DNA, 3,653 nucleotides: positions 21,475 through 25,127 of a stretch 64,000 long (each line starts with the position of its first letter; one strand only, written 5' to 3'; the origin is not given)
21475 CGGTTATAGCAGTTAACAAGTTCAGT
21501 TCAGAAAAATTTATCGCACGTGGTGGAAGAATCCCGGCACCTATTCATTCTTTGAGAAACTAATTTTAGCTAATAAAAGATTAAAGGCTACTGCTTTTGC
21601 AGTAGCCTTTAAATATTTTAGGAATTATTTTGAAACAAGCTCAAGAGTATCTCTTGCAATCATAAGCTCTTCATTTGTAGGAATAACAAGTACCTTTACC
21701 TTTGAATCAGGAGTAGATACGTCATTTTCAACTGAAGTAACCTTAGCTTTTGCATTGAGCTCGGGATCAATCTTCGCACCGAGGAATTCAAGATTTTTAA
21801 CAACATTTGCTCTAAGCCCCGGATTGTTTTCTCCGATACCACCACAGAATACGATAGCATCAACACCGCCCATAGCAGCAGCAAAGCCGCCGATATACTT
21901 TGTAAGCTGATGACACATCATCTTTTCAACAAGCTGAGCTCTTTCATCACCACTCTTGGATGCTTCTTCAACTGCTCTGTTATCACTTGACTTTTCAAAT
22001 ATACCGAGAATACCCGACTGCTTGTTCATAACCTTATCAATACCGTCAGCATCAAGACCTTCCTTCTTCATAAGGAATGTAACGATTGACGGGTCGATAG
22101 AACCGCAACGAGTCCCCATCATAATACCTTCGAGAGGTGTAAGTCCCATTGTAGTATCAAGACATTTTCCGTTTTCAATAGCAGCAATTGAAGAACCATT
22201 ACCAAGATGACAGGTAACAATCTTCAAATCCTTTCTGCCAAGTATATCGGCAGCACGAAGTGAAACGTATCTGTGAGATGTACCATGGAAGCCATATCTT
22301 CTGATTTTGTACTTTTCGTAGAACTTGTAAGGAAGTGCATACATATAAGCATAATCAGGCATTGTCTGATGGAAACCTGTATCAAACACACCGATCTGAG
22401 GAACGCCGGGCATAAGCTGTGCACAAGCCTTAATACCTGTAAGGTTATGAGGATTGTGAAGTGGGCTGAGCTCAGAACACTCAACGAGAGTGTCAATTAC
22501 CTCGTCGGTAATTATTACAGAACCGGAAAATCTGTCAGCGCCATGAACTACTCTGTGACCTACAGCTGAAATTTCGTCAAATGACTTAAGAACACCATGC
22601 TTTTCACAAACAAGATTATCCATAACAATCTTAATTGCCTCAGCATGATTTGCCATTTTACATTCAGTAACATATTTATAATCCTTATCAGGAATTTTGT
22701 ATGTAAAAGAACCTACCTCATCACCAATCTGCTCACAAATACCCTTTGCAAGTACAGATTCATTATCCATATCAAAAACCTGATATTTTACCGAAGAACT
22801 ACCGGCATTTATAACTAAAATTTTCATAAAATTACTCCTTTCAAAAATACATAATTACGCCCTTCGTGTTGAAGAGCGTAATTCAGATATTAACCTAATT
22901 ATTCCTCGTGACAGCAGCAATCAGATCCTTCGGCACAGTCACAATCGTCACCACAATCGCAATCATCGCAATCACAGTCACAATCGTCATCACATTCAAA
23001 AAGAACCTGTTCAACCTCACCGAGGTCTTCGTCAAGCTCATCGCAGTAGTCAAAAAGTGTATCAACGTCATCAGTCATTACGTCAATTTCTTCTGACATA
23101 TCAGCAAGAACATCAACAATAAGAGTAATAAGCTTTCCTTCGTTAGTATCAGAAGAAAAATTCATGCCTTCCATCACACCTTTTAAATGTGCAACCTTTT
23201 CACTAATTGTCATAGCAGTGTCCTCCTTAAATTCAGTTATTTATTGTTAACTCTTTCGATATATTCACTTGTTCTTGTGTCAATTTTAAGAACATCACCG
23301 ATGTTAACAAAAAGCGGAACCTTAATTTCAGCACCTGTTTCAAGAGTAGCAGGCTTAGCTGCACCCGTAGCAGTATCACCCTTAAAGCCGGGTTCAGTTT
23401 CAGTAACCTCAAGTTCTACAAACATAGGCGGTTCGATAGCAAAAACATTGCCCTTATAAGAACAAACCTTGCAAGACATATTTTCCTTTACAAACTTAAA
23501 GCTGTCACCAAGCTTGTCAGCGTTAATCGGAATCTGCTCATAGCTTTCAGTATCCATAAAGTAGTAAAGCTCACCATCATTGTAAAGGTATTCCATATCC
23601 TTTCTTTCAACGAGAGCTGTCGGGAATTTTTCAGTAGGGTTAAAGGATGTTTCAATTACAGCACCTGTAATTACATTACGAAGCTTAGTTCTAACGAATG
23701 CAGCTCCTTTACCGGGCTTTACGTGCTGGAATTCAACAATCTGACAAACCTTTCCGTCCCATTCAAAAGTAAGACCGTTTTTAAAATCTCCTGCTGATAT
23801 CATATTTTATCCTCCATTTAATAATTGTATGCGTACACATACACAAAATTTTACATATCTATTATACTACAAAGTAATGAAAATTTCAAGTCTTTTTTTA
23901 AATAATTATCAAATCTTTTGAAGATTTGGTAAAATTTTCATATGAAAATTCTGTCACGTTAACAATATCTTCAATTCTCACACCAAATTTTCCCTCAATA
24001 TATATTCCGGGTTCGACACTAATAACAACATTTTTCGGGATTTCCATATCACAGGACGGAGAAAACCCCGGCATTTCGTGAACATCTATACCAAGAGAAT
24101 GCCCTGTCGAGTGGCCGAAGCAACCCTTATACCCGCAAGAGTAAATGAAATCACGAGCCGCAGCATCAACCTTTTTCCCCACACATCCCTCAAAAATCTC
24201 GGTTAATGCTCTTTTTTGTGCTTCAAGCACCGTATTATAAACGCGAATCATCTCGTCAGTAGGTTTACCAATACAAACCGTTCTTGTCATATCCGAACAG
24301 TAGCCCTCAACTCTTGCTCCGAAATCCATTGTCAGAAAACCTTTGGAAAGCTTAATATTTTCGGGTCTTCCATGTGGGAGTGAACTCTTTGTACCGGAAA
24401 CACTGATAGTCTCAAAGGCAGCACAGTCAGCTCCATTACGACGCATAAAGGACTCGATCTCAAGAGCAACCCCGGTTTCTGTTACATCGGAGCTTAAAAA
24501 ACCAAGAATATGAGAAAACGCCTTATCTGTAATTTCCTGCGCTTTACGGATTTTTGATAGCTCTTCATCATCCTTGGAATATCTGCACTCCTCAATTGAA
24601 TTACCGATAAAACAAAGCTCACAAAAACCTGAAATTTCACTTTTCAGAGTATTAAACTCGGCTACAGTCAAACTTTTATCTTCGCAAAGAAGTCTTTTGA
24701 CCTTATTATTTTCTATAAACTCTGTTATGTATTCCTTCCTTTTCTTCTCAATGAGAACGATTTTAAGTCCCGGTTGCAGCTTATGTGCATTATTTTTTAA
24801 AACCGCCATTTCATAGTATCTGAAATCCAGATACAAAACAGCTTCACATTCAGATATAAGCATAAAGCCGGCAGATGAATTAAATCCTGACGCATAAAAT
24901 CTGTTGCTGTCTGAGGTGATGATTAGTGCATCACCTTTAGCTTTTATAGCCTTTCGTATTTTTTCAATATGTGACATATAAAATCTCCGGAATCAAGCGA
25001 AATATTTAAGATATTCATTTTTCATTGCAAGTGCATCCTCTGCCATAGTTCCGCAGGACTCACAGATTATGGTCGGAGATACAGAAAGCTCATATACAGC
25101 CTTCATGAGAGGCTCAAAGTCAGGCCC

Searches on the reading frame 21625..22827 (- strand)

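Call 23: search_protein_families(library=pfam, proteins=[window:21625-22827:-], max_evalue=0.00001)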
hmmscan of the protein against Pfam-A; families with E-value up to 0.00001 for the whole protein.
window:21625-22827:- (400 aa): 1 family
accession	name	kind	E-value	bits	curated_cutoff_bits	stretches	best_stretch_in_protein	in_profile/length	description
PF00871.23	Acetate_kinase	-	7.8e-150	499.3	22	1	2-392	1-392/392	Acetokinase family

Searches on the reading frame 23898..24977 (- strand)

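Call 23: search_protein_families(library=pfam, proteins=[window:23898-24977:-], max_evalue=0.00001)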
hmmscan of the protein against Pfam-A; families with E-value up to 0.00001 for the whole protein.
window:23898-24977:- (359 aa): 2 families
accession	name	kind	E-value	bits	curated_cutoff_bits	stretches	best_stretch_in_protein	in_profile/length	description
PF00557.29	Peptidase_M24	-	3.9e-62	210.1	23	1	142-343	2-208/208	Metallopeptidase family M24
PF01321.24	Creatinase_N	-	1.3e-15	58.5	22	1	4-132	2-126/128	Creatinase/Prolidase N-terminal domain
